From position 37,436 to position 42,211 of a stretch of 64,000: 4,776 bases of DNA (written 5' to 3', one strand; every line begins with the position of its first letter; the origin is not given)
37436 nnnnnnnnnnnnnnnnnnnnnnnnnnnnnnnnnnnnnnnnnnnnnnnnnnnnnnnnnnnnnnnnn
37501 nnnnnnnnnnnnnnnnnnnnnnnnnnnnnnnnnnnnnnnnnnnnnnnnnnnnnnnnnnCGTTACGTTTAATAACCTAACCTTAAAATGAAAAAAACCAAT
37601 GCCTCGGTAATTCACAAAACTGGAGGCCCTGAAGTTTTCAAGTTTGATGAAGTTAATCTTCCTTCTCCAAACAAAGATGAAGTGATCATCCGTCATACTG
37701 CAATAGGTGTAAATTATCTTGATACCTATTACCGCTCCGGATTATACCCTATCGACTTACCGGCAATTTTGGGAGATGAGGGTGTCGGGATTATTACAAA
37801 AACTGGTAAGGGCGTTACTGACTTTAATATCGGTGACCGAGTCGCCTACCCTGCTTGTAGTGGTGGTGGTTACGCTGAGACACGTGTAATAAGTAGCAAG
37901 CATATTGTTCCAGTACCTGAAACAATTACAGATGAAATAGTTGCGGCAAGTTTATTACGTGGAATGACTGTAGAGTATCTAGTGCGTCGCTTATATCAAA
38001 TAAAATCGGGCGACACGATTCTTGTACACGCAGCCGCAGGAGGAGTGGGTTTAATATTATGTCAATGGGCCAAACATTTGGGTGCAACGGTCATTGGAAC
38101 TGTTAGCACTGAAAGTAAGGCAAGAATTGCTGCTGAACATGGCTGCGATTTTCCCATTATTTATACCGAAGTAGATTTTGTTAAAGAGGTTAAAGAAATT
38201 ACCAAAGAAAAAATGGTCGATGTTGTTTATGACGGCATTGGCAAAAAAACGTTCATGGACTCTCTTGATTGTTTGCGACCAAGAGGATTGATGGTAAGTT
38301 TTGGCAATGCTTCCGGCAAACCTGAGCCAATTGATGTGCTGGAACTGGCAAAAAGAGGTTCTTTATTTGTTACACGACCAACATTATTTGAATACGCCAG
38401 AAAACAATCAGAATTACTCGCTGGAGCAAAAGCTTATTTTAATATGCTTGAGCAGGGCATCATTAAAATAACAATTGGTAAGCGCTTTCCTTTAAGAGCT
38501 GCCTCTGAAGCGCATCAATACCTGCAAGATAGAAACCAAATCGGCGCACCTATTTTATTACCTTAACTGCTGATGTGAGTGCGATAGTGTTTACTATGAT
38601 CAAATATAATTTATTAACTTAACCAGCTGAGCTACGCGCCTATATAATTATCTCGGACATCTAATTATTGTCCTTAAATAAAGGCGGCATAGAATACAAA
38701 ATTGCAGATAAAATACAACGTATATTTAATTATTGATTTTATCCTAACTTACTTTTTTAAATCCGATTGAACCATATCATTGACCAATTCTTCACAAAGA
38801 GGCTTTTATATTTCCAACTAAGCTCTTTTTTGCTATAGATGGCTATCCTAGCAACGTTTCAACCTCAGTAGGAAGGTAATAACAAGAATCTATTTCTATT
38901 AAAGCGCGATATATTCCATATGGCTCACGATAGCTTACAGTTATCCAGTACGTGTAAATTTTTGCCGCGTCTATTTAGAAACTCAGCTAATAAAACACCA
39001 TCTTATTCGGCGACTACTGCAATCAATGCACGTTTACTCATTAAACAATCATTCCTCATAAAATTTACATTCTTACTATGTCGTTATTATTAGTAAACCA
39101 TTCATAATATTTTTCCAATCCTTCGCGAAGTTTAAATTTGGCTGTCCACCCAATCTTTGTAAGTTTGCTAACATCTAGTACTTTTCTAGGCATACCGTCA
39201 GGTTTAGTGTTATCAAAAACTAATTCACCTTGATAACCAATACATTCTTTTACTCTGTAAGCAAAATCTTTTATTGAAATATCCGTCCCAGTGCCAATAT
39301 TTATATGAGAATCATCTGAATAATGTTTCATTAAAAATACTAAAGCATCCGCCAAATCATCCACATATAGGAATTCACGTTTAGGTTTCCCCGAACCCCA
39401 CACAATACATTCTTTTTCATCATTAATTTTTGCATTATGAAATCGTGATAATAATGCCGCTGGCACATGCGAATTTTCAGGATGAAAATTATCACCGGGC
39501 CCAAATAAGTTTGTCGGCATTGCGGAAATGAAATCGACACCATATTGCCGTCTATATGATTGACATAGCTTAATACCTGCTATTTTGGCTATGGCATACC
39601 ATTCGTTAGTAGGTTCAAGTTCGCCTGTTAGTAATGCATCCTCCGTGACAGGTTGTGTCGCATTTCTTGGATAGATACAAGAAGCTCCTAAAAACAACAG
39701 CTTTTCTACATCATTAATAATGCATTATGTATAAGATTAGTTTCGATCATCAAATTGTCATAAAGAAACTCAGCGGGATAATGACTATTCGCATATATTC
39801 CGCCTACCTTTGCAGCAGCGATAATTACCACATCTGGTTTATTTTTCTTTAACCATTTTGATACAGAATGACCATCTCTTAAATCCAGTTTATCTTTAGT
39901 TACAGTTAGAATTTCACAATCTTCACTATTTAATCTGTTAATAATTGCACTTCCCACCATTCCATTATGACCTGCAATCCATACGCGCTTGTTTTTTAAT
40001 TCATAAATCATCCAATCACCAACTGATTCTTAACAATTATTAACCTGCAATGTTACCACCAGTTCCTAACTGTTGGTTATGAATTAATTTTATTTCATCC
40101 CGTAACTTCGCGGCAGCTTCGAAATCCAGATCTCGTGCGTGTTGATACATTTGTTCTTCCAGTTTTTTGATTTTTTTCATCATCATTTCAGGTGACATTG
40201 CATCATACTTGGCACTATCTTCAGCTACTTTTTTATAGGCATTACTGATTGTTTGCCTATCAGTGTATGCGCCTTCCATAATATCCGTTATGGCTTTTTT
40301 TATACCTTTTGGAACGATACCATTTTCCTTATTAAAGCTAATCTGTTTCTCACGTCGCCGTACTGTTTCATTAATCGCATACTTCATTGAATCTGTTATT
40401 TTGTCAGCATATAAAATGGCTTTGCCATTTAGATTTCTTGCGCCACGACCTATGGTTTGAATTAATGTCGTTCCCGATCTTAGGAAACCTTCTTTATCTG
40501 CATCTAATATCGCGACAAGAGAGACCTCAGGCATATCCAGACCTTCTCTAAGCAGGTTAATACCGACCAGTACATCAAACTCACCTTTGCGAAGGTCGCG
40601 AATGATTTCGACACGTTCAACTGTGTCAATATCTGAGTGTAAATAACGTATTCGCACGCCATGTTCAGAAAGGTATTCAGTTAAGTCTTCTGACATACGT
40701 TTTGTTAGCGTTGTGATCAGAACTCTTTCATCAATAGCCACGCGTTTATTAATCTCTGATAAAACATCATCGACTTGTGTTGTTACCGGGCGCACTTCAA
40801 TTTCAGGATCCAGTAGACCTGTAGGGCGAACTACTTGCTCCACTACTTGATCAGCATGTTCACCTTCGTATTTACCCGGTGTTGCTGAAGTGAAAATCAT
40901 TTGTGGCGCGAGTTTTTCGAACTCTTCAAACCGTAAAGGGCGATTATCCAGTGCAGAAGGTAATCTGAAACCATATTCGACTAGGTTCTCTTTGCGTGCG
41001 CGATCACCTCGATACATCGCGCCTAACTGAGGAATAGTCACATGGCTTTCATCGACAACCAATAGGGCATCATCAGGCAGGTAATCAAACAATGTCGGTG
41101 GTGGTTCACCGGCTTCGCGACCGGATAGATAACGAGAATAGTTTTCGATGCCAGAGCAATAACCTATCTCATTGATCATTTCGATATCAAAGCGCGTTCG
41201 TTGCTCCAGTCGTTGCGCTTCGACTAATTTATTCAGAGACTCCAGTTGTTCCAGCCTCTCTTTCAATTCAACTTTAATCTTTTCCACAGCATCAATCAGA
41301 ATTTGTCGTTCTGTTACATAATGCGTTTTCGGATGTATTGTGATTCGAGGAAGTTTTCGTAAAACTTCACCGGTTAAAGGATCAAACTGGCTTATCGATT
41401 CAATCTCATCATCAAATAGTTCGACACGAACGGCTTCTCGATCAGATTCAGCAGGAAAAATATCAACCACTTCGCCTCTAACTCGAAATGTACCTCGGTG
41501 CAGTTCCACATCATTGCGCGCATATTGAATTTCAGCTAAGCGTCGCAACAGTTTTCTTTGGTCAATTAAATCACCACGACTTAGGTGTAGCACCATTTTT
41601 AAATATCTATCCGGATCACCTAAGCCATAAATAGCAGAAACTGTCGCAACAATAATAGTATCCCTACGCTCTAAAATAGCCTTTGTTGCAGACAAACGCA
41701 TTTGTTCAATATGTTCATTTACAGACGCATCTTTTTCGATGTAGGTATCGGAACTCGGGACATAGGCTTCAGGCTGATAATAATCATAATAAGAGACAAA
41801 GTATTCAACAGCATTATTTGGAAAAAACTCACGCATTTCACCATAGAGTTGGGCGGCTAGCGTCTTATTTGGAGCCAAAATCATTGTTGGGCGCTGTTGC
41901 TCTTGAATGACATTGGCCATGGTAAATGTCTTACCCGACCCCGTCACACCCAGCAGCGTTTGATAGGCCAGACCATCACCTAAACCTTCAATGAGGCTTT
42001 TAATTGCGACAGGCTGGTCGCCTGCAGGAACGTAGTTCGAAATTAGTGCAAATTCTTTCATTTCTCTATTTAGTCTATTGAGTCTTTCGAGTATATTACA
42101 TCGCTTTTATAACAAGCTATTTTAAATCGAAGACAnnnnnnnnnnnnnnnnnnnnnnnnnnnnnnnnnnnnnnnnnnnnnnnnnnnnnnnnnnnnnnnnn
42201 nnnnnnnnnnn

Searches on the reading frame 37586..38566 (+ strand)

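Call 17: search_protein_families(library=ncbifam, proteins=[window:37586-38566:+], max_evalue=0.00001)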
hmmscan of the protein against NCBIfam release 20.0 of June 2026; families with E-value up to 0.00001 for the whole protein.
window:37586-38566:+ (326 aa): 25 families
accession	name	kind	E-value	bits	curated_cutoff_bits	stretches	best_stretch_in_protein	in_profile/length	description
NF008024.0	PRK10754.1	subfamily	9.9e-101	337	348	1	9-326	7-327/327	NADPH:quinone reductase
TIGR02824.1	quinone_pig3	subfamily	6.1e-57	193.1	296.8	1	9-321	6-320/325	putative NAD(P)H quinone oxidoreductase, PIG3 family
NF010344.0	PRK13771.1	subfamily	2.5e-38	131.9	349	2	94-321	116-328/334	putative alcohol dehydrogenase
NF041172.1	AcrlCoa_red_Thmprot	equivalog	6e-35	120.8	500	2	94-321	116-329/334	acryloyl-CoA reductase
TIGR01751.1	crot-CoA-red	equivalog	8.3e-25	87.3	378.55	1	93-195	139-243/398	crotonyl-CoA carboxylase/reductase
NF041183.1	Pks2_ls1_myc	equivalog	4.8e-20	70.1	2400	1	17-241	1422-1644/2086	sulfolipid-1 biosynthesis phthioceranic/hydroxyphthioceranic acid synthase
NF006940.0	PRK09422.1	equivalog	5.5e-20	71.6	344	2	93-244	114-264/338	alcohol dehydrogenase AdhP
TIGR02817.1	adh_fam_1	subfamily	7.1e-20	71.7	284.05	1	22-320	21-329/336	zinc-binding alcohol dehydrogenase family protein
TIGR03989.1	Rxyl_3153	subfamily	2.6e-19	69.7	440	1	3-87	1-84/370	NDMA-dependent alcohol dehydrogenase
TIGR02818.1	adh_III_F_hyde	equivalog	3.4e-16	59.3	543.95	1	3-87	1-84/368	S-(hydroxymethyl)glutathione dehydrogenase/class III alcohol dehydrogenase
TIGR00692.1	tdh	equivalog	5.7e-16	58.5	458.35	1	94-235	117-256/340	L-threonine 3-dehydrogenase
TIGR03451.1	mycoS_dep_FDH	equivalog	5.9e-16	58.2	512.9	1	17-87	13-83/358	S-(hydroxymethyl)mycothiol dehydrogenase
TIGR02823.1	oxido_YhdH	subfamily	1.4e-15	57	297.25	1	7-258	3-260/324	acrylyl-CoA reductase family protein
NF058644.1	CurcmRedCuraProt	equivalog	1e-14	54.4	440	1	15-230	15-230/336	NADPH-dependent curcumin/dihydrocurcumin reductase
NF041097.1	keto_inos_dh_IolM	equivalog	7.7e-14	51.1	450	1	94-253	151-323/389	scyllo-inosose 3-dehydrogenase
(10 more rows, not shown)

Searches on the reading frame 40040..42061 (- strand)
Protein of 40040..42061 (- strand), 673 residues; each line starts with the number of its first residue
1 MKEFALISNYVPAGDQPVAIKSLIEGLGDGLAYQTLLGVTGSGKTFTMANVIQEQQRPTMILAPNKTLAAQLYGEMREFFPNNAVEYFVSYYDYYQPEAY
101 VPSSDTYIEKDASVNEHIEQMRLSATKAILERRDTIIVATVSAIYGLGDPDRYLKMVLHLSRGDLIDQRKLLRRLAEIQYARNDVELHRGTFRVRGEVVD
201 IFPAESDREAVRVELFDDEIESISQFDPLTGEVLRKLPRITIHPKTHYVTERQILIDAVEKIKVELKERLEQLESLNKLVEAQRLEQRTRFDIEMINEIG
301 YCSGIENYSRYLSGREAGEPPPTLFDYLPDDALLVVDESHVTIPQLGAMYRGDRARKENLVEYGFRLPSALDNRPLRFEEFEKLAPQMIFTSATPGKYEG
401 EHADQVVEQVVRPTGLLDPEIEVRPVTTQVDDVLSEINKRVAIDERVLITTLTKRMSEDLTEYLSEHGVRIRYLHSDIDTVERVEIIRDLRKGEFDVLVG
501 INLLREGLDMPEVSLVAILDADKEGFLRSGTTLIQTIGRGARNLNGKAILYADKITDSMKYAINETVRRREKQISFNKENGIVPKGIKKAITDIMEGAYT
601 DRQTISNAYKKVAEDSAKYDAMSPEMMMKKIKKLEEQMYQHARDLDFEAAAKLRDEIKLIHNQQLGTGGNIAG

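Call 17: search_protein_families(library=ncbifam, proteins=[window:40040-42061:-], max_evalue=0.00001)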
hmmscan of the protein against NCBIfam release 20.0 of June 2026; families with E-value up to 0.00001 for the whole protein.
window:40040-42061:- (673 aa): 28 families (the best 25 are shown)
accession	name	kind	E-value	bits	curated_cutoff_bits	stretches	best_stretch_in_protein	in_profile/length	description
NF003673.1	PRK05298.1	equivalog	0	1080.5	743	1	3-662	1-652/653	excinuclease ABC subunit UvrB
TIGR00631.1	uvrb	equivalog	0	1076.7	750.1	1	3-659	1-656/658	excinuclease ABC subunit UvrB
TIGR00580.2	mfd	equivalog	1.8e-22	79.6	800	1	175-280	1-101/907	transcription-repair coupling factor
NF007966.0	PRK10689.1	equivalog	1.1e-17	63.1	1329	1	36-336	19-284/1148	transcription-repair coupling factor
NF053636.1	DDHlcsCsdAPsy1082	equivalog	1e-12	47.4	890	1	445-608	244-397/512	DEAD/DEAH box helicase CsdA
TIGR00595.1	priA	equivalog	3.3e-12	45.8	230.35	1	453-552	274-381/509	replication restart helicase PriA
NF004066.1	PRK05580.1-3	equivalog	4.8e-12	45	813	1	455-524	551-620/788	primosomal protein N'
NF053631.1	RNA_helic_CshA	equivalog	2e-10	40.1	646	1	442-622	235-409/434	degradosome RNA helicase CshA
TIGR00643.1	recG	equivalog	4e-10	39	659.4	0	454-554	470-565/629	ATP-dependent DNA helicase RecG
NF004067.0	PRK05580.1-4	equivalog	5.3e-10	38.3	763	0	453-526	496-569/737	primosomal protein N'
NF010337.0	PRK13766.1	equivalog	3.3e-09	35.4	610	1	425-616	348-540/781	Hef nuclease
NF004070.0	PRK05580.2-2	equivalog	3.9e-09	35.2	921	0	455-550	496-599/729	primosomal protein N'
TIGR04095.1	dnd_restrict_1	equivalog_domain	4.3e-09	35.9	600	0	464-563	308-400/451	DNA phosphorothioation system restriction enzyme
NF003419.0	PRK04837.1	equivalog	1.6e-08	33.7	588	1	445-524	257-336/424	ATP-dependent RNA helicase RhlB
NF008165.0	PRK10917.1-3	equivalog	4.3e-08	32.1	711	0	455-558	497-596/692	ATP-dependent DNA helicase RecG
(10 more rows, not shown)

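Call 21: find_related_loci(query=window:40040-42061:-, collection=genome_contigs, flank=10000)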
Query window:40040-42061:- (673 aa) in genome_contigs; peptide patterns used: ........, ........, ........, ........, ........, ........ (x = any residue, [..] = any of these).
600 stretches matched a pattern (row limit reached: there are more); 599 encode a relative of the query (tblastn E <= 1e-3); the best 80 are kept; 80 distinct loci.
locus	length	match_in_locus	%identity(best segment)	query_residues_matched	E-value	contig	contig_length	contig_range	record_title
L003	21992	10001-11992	75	2-665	0e+0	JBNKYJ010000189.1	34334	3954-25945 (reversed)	MAG: Sedimenticolaceae bacterium isolate D1D2.bin.26.orig k141_439181, whole genome shotgun sequence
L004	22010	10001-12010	73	1-666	0e+0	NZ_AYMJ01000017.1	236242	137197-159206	Pseudomonas sp. H1h Contig17, whole genome shotgun sequence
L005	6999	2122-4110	75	4-668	0e+0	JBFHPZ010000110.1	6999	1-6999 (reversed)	MAG: Gammaproteobacteria bacterium isolate Mix_sand08.2021.06.G.6 k141_3265386_length_6999_cov_7.1194, whole genome shot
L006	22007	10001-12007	73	1-665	0e+0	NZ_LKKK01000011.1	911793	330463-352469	Pseudomonas sp. TTU2014-080ASC scaffold_2, whole genome shotgun sequence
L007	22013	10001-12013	73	2-672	0e+0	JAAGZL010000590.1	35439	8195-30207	MAG: Gammaproteobacteria bacterium isolate Cli_5 CliG_CONTIG1621667, whole genome shotgun sequence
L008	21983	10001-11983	74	1-657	0e+0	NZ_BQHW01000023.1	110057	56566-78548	Pseudomonas ceruminis strain BML-PP028 sequence023, whole genome shotgun sequence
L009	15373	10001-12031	72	1-673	0e+0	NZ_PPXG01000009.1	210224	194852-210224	Stutzerimonas stutzeri strain 24a13 NODE_9_length_210224_cov_19.3735, whole genome shotgun sequence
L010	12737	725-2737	72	4-673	0e+0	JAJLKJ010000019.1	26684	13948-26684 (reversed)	MAG: Gammaproteobacteria bacterium isolate PE-1-81 k141_1174216, whole genome shotgun sequence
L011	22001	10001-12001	72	2-665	0e+0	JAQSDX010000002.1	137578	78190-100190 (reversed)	MAG: Candidatus Methylobacter titanis isolate D1-2020 MAG004 NODE_2_length_137578_cov_533.345280, whole genome shotgun s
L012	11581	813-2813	72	3-669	0e+0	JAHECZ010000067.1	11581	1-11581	MAG: Gammaproteobacteria bacterium isolate Ww184 NODE_12603_length_11581_cov_5.860297, whole genome shotgun sequence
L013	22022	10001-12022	73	2-673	0e+0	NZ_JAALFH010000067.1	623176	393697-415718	Thioalkalivibrio sp. XN8 161, whole genome shotgun sequence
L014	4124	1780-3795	72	4-668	0e+0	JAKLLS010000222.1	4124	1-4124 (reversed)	MAG: Marinobacter sp. isolate ADLJBbin10 NODE_19600_length_4124_cov_182.039813, whole genome shotgun sequence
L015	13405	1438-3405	74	2-658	0e+0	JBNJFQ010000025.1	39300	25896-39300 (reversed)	MAG: Pseudomonadota bacterium isolate Y22_60dBSe2.bin.35 NODE_831_length_39300_cov_248.774547, whole genome shotgun sequ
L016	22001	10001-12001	71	3-666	0e+0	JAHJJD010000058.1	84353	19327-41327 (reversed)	MAG: Gammaproteobacteria bacterium isolate Modern_marine_rock_biofilm.mb.20 Modern_marine_rock.mb.20_k141_290465, whole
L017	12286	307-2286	71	2-657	0e+0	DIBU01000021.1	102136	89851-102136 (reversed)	MAG TPA_asm: Halieaceae bacterium UBA5044 UBA5044_contig_326, whole genome shotgun sequence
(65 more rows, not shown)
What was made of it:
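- Tried and rejected: The best UvrB matches in species-representative genomes are 75% identical, to assorted Gammaproteobacteria (call 21).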

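Call 66: list_cluster_members(proteins=[window:40040-42061:-, window:45706-46587:-, window:42136-43326:+, window:37586-38566:+, window:48490-49704:-])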
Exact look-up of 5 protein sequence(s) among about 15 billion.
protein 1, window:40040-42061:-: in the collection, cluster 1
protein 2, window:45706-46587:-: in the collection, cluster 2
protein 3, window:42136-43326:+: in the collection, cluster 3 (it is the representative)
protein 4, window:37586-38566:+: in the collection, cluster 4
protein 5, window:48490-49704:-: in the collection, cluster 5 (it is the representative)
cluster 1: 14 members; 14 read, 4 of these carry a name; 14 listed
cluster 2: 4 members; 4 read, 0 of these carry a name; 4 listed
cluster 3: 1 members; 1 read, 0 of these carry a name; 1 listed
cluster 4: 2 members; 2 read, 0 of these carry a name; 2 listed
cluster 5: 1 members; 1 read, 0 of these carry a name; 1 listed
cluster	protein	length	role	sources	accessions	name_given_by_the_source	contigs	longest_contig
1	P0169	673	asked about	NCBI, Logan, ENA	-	-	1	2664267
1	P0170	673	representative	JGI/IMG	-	excinuclease ABC subunit B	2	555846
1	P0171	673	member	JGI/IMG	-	excinuclease ABC subunit B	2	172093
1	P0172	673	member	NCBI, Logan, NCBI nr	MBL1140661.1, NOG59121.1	MAG: excinuclease ABC subunit UvrB [Proteobacteria bacterium] | excinuclease ABC subunit UvrB [Pseudomonadota bacterium]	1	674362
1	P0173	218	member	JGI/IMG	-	excinuclease ABC subunit B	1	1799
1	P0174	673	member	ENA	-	-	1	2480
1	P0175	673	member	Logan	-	-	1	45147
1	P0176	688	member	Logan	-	-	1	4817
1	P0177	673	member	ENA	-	-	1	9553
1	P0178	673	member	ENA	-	-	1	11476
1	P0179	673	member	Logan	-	-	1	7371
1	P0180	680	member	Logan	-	-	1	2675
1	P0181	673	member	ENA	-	-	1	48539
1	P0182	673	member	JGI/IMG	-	-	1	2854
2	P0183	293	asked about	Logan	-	-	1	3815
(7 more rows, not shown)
